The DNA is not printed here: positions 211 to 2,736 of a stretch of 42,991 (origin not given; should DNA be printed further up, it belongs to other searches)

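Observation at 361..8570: Two tandem fusions of a polyprenyl-phosphate-sugar-synthase-like GT2 to a processive GT2 synthase, each followed by a GT-C membrane protein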

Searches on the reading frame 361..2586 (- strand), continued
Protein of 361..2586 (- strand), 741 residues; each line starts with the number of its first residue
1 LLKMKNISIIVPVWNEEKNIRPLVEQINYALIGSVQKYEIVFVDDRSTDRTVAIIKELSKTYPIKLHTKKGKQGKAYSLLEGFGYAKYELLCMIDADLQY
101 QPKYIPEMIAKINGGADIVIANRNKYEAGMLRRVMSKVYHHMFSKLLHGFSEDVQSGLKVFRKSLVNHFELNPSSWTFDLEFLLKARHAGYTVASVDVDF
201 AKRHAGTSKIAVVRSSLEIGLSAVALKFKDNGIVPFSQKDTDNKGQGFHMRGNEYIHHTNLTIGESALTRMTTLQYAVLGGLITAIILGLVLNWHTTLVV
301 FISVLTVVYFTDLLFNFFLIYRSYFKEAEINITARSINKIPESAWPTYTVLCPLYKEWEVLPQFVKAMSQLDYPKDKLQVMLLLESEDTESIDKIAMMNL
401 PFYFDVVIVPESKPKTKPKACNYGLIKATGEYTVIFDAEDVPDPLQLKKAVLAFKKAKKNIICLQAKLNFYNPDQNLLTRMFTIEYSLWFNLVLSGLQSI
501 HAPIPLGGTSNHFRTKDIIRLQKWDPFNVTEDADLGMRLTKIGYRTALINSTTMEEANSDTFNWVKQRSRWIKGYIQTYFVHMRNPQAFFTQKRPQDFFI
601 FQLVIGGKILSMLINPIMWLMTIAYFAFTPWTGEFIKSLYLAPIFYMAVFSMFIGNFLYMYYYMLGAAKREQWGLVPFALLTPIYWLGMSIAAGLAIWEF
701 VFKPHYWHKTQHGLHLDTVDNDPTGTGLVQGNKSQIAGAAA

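Call 12: search_protein_families(library=pfam, proteins=[L003:12222-13841:+], max_evalue=0.01)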
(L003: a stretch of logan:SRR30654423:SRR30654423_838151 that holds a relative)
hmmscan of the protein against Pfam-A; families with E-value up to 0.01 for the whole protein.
L003:12222-13841:+ (539 aa): 1 family
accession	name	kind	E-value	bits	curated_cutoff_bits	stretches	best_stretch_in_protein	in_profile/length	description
PF13231.12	PMT_2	-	2.6e-06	28.2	26.1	1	94-221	20-146/160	Dolichyl-phosphate-mannose-protein mannosyltransferase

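Call 14: find_related_loci(query=window:361-2586:-, collection=genome_contigs, flank=6000)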
Query window:361-2586:- (741 aa) in genome_contigs; peptide patterns used: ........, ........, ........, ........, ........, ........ (x = any residue, [..] = any of these).
95 stretches matched a pattern; 70 encode a relative of the query (tblastn E <= 1e-3); 70 distinct loci.
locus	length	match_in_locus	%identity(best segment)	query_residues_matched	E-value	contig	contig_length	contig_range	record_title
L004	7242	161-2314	70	4-721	0e+0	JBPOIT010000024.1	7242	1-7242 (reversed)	MAG: Candidatus Levyibacteriota bacterium isolate MAG_784 c_000000578648, whole genome shotgun sequence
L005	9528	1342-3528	56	4-732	0e+0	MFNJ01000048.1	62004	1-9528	MAG: Candidatus Levybacteria bacterium RIFCSPHIGHO2_01_FULL_36_15 rifcsphigho2_01_scaffold_616, whole genome shotgun seq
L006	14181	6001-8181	58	4-733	0e+0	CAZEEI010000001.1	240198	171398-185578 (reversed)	MAG TPA_asm: uncultured Pseudomonadales bacterium isolate SRP192927_co7_719 genome assembly, contig: NODE_22_length_2401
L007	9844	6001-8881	57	1-717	0e+0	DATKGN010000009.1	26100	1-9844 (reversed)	MAG TPA_asm: Patescibacteria group bacterium isolate SMAG_U14552 k141_197253, whole genome shotgun sequence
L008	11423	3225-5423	63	4-737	0e+0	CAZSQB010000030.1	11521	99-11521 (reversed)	MAG TPA_asm: uncultured Gammaproteobacteria bacterium isolate SRP269290_co3_983 genome assembly, contig: NODE_6937_lengt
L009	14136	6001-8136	55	4-718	0e+0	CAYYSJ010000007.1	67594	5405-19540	MAG TPA_asm: uncultured Gammaproteobacteria bacterium isolate SRP272529_co1_214 genome assembly, contig: NODE_414_length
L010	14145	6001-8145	54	5-718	0e+0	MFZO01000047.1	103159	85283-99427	MAG: Candidatus Roizmanbacteria bacterium RIFCSPHIGHO2_02_FULL_38_11 rifcsphigho2_02_scaffold_808, whole genome shotgun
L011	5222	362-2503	55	2-717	0e+0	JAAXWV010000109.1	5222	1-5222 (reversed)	MAG: Candidatus Roizmanbacteria bacterium isolate W9_Combined_metabat2_043 W9_Combined_metabat2_043_NODE_11119, whole ge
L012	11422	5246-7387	54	4-717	0e+0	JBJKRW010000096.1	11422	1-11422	MAG: Microgenomates group bacterium isolate Bin_68 S1Ck127_2666492_flag_1_multi_7.0000_len_11422, whole genome shotgun s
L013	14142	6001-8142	55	3-716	0e+0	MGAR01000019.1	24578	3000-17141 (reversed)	MAG: Candidatus Roizmanbacteria bacterium RIFCSPLOWO2_01_FULL_41_22 rifcsplowo2_01_scaffold_3328, whole genome shotgun s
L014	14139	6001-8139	55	6-716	0e+0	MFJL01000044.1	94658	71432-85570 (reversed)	MAG: Candidatus Gottesmanbacteria bacterium RIFCSPHIGHO2_02_FULL_39_11 rifcsphigho2_02_scaffold_877, whole genome shotgu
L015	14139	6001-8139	55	5-717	0e+0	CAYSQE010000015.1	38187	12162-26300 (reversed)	MAG TPA_asm: uncultured Gammaproteobacteria bacterium isolate SRP269290_co1_355 genome assembly, contig: NODE_1109_lengt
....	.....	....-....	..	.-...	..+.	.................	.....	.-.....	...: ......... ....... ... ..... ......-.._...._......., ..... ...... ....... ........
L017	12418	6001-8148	53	3-720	0e+0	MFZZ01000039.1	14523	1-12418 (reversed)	MAG: Candidatus Roizmanbacteria bacterium RIFCSPHIGHO2_12_FULL_38_13 rifcsphigho2_12_scaffold_6372, whole genome shotgun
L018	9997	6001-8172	54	5-726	0e+0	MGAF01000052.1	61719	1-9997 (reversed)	MAG: Candidatus Roizmanbacteria bacterium RIFCSPLOWO2_01_FULL_35_13 rifcsplowo2_01_scaffold_675, whole genome shotgun se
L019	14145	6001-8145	53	4-717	0e+0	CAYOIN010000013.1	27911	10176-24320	MAG TPA_asm: uncultured Gammaproteobacteria bacterium isolate binchicken_co105_445 genome assembly, contig: NODE_2114_le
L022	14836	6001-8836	54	4-729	0e+0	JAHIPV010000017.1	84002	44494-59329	MAG: Patescibacteria group bacterium isolate KR13_S3.mb.84 KR13_S3.mb.84_k141_427207, whole genome shotgun sequence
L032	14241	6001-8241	46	7-736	0e+0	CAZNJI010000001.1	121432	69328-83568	MAG TPA_asm: uncultured Candidatus Saccharibacteria bacterium isolate SRP329715_co2_69 genome assembly, contig: NODE_285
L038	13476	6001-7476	58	228-721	0e+0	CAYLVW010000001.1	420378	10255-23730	MAG TPA_asm: uncultured Candidatus Saccharibacteria bacterium isolate SRP286056_co1_134 genome assembly, contig: NODE_4_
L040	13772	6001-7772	59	6-719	0e+0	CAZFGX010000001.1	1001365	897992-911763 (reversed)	MAG TPA_asm: uncultured Gammaproteobacteria bacterium isolate SRP342105_co1_501 genome assembly, contig: NODE_2_length_1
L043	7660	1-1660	67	7-717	5e-139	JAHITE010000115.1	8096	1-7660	MAG: Candidatus Omnitrophota bacterium isolate MM_PC_MetaG.mb.2 MM_PC_MetaG.mb.2_k141_1777182, whole genome shotgun sequ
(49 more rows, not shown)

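Call 51: search_protein_families(library=pfam, proteins=[L022:8228-9169:+, L022:9166-9447:+, L043:1037-1978:+, L043:1975-2580:+, L043:4118-5029:+, L006:9850-10755:+, L038:7479-8963:+, L040:7440-8324:+, L040:9361-10848:+, L019:8270-11653:+], max_evalue=0.01)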
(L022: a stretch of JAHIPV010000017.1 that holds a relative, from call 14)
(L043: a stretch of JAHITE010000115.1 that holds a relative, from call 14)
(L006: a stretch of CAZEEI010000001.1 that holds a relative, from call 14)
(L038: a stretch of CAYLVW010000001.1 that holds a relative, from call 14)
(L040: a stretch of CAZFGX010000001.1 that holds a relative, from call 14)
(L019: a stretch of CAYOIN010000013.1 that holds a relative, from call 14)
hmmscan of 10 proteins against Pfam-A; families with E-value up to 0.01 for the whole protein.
L022:8228-9169:+ (313 aa): 5 families
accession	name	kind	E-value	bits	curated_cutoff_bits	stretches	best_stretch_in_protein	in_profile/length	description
PF00535.33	Glycos_transf_2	-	3.2e-30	105.7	23.3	1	9-165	1-166/168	Glycosyl transferase family 2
PF10111.15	Glyco_tranf_2_2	-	1e-06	28.9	27.3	1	9-108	1-104/276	Glycosyltransferase like family 2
PF13704.12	Glyco_tranf_2_4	-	0.0014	19.5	27.5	1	28-74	10-56/98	Glycosyl transferase family 2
PF13641.12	Glyco_tranf_2_3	-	0.0024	18.3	27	1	8-95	3-96/230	Glycosyltransferase like family 2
PF13733.12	Glyco_transf_7N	-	0.0066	16.5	27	0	6-52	47-93/134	N-terminal region of glycosyl transferase group 7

L022:9166-9447:+ (93 aa): 1 family
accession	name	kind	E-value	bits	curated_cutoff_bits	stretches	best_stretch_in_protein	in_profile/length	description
PF07578.16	LAB_N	-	2.7e-27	95.1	26.7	1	17-85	2-70/71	Lipid A Biosynthesis N-terminal domain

L043:1037-1978:+ (313 aa): 2 families
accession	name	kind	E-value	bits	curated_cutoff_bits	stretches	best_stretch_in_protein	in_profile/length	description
PF00535.33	Glycos_transf_2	-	5.3e-27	95.2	23.3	1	3-162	1-163/168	Glycosyl transferase family 2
PF10111.15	Glyco_tranf_2_2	-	4.5e-06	26.8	27.3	1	3-95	1-92/276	Glycosyltransferase like family 2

L043:1975-2580:+ (201 aa): 11 families
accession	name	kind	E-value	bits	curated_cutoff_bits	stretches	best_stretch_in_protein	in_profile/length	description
PF08241.18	Methyltransf_11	-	1.1e-20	74.5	21.2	1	41-128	1-89/95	Methyltransferase domain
PF13649.12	Methyltransf_25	-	1.3e-17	64.7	27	1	40-127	1-94/97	Methyltransferase domain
PF13847.12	Methyltransf_31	-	5.8e-17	62.2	27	1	39-133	6-108/145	Methyltransferase domain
PF13489.12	Methyltransf_23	-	1e-15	58.3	27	1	26-180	11-161/164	Methyltransferase domain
PF08242.18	Methyltransf_12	-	1.1e-12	48.9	30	1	41-127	1-93/98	Methyltransferase domain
PF07021.18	MetW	-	6.2e-10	39.5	21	1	40-137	17-112/193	Methionine biosynthesis protein MetW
PF05175.20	MTS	-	1.4e-05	25.3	23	1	28-105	23-104/170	Methyltransferase small domain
PF01209.24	Ubie_methyltran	-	5.8e-05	23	20.1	1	14-129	24-146/233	ubiE/COQ5 methyltransferase family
PF05148.21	Methyltransf_8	-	0.0036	17.7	27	1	37-164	73-186/219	Hypothetical methyltransferase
PF03291.22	mRNA_G-N7_MeTrfase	-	0.0037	16.8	26.6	0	13-87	41-111/315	mRNA (guanine-N(7))-methyltransferase domain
PF08003.17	Methyltransf_9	-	0.0053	16.2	23.8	1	25-122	104-205/315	Protein of unknown function (DUF1698)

L043:4118-5029:+ (303 aa): 1 family
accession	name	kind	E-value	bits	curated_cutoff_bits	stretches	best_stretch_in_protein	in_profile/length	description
PF03706.18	LPG_synthase_TM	-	6.2e-31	108.4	33.4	1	12-287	2-302/302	Lysylphosphatidylglycerol synthase TM region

L006:9850-10755:+ (301 aa): 1 family
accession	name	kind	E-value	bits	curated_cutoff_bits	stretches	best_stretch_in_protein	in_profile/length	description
PF03706.18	LPG_synthase_TM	-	3.3e-23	83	33.4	1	13-284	4-302/302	Lysylphosphatidylglycerol synthase TM region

L038:7479-8963:+ (494 aa): 0 families

L040:7440-8324:+ (294 aa): 4 families
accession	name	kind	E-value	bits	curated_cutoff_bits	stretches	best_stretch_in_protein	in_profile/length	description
PF00535.33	Glycos_transf_2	-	1.9e-23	83.7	23.3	1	10-138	1-126/168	Glycosyl transferase family 2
PF13641.12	Glyco_tranf_2_3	-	8.8e-16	59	27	1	9-135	3-129/230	Glycosyltransferase like family 2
PF13632.12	Glyco_trans_2_3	-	9e-06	26.1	27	1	177-246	100-158/198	Glycosyl transferase family group 2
PF00483.29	NTP_transferase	-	0.0078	16.3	21.2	1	6-141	15-149/245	Nucleotidyl transferase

L040:9361-10848:+ (495 aa): 0 families

L019:8270-11653:+ (1127 aa): 7 families
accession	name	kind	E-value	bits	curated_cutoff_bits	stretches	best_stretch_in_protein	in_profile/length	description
PF00534.26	Glycos_transf_1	-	1e-42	146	26.4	1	622-789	4-172/172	Glycosyl transferases group 1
PF13692.12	Glyco_trans_1_4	-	1.4e-29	103.6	27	1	634-774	2-141/142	Glycosyl transferases group 1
PF00535.33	Glycos_transf_2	-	3.8e-23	82.7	23.3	1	835-1001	1-166/168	Glycosyl transferase family 2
PF13439.12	Glyco_transf_4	-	6.5e-15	56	28.5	1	463-624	2-169/170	Glycosyltransferase Family 4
PF13641.12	Glyco_tranf_2_3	-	5.5e-13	49.9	27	1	834-1050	3-226/230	Glycosyltransferase like family 2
PF20706.3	GT4-conflict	-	1.6e-10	41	26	1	611-751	171-323/385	Family 4 Glycosyltransferase in conflict systems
PF13579.12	Glyco_trans_4_4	-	1.4e-05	25.9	29.7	1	463-580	1-122/158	Glycosyl transferase 4-like domain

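Call 55: predict_structure(alignment_id=A1)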
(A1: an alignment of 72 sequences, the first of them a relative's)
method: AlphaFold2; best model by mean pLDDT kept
length: 738 residues; sequences in the alignment: 72
mean_pLDDT: 87.4   pTM: 0.83
mean pLDDT of the five models: 87.4, 86.1, 85.9, 84.7, 84.1
residues with pLDDT >= 90: 427; 70-90: 257; 50-70: 30; < 50: 24
segments of 3 or more residues with pLDDT < 50: 715-738
pLDDT, mean of each block of 10 residues (from residue 1): 92 94 94 95 94 96 93 91 95 92 95 93 77 85 88 92 85 84 92 90 70 81 83 90 91 91 90 94 96 90 85 91 88 94 97 87 96 98 92 94 93 91 97 93 98 94 91 88 92 92 88 94 86 90 94 80 90 94 86 91 89 82 87 77 61 80 90 89 91 93 76 47 28 28
secondary structure, 60 per line:
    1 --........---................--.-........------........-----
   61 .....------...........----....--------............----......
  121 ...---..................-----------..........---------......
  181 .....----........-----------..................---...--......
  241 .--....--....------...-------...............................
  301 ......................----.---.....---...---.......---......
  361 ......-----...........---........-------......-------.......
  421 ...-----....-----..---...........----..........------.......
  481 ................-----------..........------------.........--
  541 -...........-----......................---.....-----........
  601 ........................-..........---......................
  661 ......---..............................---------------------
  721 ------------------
elements in order (helices of 4 or more, strands of 3 or more residues): E3-10 H14-28 E34-41 H48-55 E61-65 H72-82 E87-90 H99-110 E115-123 H127-144 E156-159 H160-165 H175-185 E190-197 H209-226 E230-232 H235-241 E244-247 E250-253 H270-322 H331-335 E345-351 H355-366 E375-382 H386-393 E401-406 H414-423 E429-432 H443-453 E458-467 H474-496 E508-511 H512-517 H530-538 E542-552 H558-579 H583-587 H593-624 H626-635 H639-666 H670-699

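Call 59: fold_search(model_id=the predicted structure, library=pdb)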
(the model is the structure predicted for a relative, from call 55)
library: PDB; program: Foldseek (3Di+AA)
matches with E <= 10: 1533; with E <= 0.001: 346
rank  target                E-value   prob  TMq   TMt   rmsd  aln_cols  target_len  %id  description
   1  9b8v_E                3.5e-17  1.00  0.42  0.37   5.4       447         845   19  AlphaFold2 informed cryo-EM model of the E. coli cellulose synthase BcsAG3B6 complex (released 2025-02-19)
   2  9fnn_A                2.3e-15  1.00  0.38  0.35  10.7       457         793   19  Cryo-EM structure of the c-di-GMP-saturated 'crown'less Bcs macrocomplex for cellulose secretion in E. coli (released 2024-10-16)
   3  5mlz                  3.0e-15  1.00  0.28  0.55   2.6       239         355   30  Dolichyl phosphate mannose synthase in complex with GDP and Mg2+ (released 2017-08-09)
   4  8smn_A                3.0e-15  1.00  0.30  0.41  15.2       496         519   15  Xenopus laevis hyaluronan synthase 1, nascent HA polymer bound state (released 2024-05-01)
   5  8smm_A                3.7e-15  1.00  0.34  0.47  12.4       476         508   17  Xenopus laevis hyaluronan synthase 1 (released 2024-05-01)
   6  9fmz_A                5.0e-15  1.00  0.36  0.33  11.4       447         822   19  Cryo-EM structure of the c-di-GMP-bound synthase:pEtN transferase complex (BcsA-Bct-G3) from the E. coli cellulose sec (released 2024-10-16)
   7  7sp7_A                5.3e-15  1.00  0.32  0.45  16.6       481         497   11  Chlorella virus hyaluronan synthase inhibited by UDP (released 2022-04-06)
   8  2z87_B                1.3e-14  1.00  0.23  0.27  18.7       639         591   13  Crystal structure of chondroitin polymerase from Escherichia coli strain K4 (K4CP) complexed with UDP-GalNAc and UDP (released 2008-09-16)
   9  9fmv_A                1.8e-14  1.00  0.34  0.32  11.2       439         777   19  Cryo-EM structure of the c-di-GMP-free synthase:pEtN transferase complex (BcsA-Bct-G3) from the E. coli cellulose secr (released 2024-10-16)
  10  9ep0                  2.0e-14  1.00  0.27  0.55   2.9       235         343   29  Dolichyl phosphate mannose synthase in complex with donor (GDP-Man) and traces of acceptor (Dol55P) and product (Dol55P- (released 2025-10-01)
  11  8smp_A                2.6e-14  1.00  0.38  0.51   8.7       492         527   14  Xenopus laevis hyaluronan synthase 1, UDP-bound, gating loop inserted state (released 2024-05-01)
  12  5mm1                  2.9e-14  1.00  0.27  0.56   2.9       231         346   30  Dolichyl phosphate mannose synthase in complex with GDP and dolichyl phosphate mannose (released 2017-08-09)
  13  7sp8_A                3.1e-14  1.00  0.33  0.46  15.3       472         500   12  Chlorella virus Hyaluronan Synthase bound to UDP-GlcNAc (released 2022-04-06)
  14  2z86_B                3.4e-14  1.00  0.23  0.28  18.3       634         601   13  Crystal structure of chondroitin polymerase from Escherichia coli strain K4 (K4CP) complexed with UDP-GlcUA and UDP (released 2008-09-16)
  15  4p00_A                5.2e-14  1.00  0.41  0.41   5.8       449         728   18  Bacterial Cellulose Synthase in complex with cyclic-di-GMP and UDP (released 2014-04-09)
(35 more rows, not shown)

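Call 80: search_protein_families(library=pfam, proteins=[L032:5570-5989:+], max_evalue=0.01)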
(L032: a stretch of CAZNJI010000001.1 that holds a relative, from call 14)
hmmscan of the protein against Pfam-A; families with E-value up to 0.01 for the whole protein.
L032:5570-5989:+ (139 aa): 1 family
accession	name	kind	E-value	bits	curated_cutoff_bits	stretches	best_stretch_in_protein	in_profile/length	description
PF04138.20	GtrA_DPMS_TM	-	2.8e-23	82.8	26.1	1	10-137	1-117/117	GtrA/DPMS, transmembrane domain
